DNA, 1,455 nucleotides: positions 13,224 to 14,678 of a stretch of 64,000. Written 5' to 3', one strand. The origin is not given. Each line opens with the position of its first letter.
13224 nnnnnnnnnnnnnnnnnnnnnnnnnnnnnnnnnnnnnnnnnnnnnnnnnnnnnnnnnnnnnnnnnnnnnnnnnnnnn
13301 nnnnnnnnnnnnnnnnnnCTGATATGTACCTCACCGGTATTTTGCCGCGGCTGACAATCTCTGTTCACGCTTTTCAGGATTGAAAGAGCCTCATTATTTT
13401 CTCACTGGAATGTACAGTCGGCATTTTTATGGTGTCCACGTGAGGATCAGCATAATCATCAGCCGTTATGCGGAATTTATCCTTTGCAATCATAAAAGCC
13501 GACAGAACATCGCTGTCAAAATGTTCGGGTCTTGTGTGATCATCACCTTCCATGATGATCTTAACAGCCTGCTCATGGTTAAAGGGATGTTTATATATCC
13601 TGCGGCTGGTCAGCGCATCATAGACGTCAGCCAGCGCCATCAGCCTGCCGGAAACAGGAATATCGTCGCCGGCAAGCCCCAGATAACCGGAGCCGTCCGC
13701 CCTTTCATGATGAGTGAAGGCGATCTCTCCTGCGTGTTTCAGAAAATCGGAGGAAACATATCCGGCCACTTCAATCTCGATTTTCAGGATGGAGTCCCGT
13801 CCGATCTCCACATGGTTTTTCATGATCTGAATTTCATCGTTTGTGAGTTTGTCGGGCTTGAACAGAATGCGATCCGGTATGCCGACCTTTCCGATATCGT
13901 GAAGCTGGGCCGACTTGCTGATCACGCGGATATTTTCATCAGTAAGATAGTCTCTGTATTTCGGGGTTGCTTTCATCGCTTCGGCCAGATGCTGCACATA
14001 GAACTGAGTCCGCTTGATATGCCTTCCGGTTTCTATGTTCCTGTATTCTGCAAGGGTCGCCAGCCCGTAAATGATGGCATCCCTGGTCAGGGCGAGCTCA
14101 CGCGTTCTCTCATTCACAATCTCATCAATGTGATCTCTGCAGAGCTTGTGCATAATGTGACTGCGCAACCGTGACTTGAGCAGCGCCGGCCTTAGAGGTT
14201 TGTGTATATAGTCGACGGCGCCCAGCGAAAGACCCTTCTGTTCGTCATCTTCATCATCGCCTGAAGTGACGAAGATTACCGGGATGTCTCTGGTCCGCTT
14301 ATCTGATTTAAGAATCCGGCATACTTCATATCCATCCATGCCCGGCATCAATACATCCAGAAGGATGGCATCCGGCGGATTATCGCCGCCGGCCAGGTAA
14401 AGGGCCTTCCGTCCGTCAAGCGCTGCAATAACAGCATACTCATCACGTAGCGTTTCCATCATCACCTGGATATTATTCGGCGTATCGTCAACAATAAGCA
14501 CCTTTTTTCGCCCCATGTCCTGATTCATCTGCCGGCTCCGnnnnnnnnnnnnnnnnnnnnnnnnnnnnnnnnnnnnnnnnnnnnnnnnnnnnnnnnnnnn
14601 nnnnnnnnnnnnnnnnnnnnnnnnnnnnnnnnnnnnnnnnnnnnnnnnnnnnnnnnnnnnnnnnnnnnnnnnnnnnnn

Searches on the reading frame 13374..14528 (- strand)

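Call 17: search_protein_families(library=pfam, proteins=[window:13374-14528:-], max_evalue=0.001)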
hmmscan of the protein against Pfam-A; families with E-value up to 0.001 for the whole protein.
window:13374-14528:- (384 aa): 3 families
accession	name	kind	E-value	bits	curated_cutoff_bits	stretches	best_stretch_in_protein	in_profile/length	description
PF00072.30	Response_reg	-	5.2e-24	85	30.2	1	10-121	1-110/111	Response regulator receiver domain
PF13487.12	HD_5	-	4.3e-23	82.3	27.2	1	194-330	33-163/170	HD domain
PF01966.28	HD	-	4.5e-12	46.7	22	1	169-305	3-115/116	HD domain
